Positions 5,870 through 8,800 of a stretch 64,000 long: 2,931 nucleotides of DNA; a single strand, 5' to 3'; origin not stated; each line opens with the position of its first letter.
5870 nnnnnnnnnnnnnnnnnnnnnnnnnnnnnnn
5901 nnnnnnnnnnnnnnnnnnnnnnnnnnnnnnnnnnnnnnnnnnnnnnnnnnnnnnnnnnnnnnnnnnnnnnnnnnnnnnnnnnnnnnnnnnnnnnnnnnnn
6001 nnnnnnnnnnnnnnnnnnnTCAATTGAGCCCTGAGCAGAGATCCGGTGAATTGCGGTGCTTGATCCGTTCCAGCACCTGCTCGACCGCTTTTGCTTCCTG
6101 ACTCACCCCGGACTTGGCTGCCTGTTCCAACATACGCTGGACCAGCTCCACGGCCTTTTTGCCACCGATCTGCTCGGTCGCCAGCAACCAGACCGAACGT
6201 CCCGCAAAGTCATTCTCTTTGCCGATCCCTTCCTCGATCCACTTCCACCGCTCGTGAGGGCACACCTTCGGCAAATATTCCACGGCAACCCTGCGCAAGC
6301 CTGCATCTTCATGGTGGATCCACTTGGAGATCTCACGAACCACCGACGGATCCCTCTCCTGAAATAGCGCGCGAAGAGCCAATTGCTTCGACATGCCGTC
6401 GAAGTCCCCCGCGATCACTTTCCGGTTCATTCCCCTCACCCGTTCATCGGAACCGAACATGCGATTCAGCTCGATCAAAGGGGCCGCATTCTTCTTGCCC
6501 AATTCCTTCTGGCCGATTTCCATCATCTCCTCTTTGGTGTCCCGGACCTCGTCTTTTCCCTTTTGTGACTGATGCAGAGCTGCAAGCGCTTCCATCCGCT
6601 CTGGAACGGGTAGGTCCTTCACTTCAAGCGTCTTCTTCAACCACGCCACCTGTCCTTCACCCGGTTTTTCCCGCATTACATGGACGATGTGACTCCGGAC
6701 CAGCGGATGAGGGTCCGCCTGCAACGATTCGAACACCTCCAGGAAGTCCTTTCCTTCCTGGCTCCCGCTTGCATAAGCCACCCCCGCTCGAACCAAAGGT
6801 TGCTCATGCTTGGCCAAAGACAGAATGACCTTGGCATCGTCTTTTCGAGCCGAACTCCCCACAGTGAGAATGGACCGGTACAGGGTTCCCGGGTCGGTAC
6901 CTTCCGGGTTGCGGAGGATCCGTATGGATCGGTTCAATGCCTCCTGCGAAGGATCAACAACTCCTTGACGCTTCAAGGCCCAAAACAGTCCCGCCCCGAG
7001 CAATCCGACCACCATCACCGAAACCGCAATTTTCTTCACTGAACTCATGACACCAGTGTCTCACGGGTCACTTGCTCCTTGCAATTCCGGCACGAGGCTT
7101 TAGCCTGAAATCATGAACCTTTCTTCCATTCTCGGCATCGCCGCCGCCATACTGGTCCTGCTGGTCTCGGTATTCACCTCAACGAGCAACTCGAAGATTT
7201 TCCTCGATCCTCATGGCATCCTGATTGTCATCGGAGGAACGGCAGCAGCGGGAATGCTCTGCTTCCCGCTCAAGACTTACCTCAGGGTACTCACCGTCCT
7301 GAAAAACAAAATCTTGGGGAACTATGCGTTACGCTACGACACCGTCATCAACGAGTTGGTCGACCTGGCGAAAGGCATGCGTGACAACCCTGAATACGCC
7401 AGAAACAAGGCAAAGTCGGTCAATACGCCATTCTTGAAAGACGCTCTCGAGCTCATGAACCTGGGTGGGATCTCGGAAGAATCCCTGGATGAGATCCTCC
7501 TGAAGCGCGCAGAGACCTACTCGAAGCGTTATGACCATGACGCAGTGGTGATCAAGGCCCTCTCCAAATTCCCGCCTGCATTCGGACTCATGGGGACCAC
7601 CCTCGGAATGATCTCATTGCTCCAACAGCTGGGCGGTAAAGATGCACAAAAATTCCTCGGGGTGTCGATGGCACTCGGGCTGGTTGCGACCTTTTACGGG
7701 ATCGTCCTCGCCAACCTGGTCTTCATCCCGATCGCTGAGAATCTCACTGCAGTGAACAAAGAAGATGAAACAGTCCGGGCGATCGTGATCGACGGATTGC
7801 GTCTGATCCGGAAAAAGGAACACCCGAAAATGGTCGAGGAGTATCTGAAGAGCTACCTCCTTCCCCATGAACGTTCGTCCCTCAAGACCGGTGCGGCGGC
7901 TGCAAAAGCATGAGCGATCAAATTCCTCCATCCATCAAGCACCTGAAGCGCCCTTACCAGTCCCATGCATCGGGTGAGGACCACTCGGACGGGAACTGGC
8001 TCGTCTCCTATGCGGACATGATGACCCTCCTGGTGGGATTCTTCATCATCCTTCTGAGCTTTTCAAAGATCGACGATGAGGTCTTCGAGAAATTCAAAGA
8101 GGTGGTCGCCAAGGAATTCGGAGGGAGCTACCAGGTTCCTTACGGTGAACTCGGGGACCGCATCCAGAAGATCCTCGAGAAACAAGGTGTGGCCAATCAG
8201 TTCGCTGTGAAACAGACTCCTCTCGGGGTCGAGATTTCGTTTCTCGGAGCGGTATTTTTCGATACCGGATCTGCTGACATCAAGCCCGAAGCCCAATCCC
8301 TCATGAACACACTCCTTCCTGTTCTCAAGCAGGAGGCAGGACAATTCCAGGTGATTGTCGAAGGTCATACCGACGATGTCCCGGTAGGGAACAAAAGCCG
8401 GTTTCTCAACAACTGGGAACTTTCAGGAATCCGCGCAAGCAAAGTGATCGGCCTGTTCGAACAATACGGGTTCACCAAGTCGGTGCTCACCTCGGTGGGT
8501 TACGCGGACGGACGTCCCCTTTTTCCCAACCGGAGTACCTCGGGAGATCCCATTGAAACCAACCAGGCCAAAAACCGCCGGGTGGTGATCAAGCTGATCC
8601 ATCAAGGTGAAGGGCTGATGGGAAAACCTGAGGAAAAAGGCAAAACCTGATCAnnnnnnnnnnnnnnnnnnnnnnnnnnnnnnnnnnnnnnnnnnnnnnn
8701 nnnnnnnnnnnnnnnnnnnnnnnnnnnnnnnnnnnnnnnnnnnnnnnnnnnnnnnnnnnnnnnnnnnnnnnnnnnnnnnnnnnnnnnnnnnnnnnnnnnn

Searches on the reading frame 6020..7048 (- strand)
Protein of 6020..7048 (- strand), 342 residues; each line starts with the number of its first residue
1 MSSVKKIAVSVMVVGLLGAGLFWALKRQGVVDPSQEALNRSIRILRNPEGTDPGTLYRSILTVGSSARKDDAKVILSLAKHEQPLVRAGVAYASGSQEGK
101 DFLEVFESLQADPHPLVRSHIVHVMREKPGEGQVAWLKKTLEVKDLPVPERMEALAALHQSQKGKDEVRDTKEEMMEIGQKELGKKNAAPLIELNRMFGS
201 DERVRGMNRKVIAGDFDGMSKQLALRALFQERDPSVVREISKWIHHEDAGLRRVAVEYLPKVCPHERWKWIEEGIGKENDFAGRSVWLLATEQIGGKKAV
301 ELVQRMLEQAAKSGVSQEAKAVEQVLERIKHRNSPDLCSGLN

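Call 49: search_protein_families(library=pfam, proteins=[window:6020-7048:-], max_evalue=0.0001)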
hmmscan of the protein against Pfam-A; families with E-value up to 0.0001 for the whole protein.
window:6020-7048:- (342 aa): 1 family
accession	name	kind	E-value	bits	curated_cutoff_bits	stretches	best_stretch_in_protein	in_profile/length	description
PF13646.12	HEAT_2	-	2.2e-11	44.3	27.7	0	51-125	12-87/88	HEAT repeats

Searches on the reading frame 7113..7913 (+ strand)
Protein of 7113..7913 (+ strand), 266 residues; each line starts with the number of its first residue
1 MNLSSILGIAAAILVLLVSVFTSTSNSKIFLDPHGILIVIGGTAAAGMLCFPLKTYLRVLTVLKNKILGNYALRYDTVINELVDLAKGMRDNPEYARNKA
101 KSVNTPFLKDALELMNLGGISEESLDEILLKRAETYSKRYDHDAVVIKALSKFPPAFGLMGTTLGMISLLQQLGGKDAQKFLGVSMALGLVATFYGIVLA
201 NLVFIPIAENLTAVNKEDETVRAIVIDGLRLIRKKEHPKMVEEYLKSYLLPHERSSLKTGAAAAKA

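Call 49: search_protein_families(library=pfam, proteins=[window:7113-7913:+], max_evalue=0.0001)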
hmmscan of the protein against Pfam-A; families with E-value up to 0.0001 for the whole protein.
window:7113-7913:+ (266 aa): 1 family
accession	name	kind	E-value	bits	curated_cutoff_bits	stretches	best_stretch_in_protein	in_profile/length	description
PF01618.21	MotA_ExbB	-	5.8e-18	65.3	22.9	1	100-218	2-121/127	MotA/TolQ/ExbB proton channel family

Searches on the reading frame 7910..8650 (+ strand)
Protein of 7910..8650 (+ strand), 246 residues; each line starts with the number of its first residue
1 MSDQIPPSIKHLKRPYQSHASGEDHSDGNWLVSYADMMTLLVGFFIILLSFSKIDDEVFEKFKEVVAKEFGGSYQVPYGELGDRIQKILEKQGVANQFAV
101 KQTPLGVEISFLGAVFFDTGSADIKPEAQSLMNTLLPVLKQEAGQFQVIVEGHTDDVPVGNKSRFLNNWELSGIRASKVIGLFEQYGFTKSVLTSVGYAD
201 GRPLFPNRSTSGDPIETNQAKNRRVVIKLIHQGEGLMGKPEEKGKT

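Call 49: search_protein_families(library=pfam, proteins=[window:7910-8650:+], max_evalue=0.0001)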
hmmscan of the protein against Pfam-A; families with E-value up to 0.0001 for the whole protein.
window:7910-8650:+ (246 aa): 2 families
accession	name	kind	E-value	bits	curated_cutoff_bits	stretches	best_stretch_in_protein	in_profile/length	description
PF13677.11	MotB_plug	-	3e-15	56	24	1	20-67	8-55/58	Membrane MotB of proton-channel complex MotA/MotB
PF00691.25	OmpA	-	2.7e-11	44.1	27.2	1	116-211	1-92/98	OmpA family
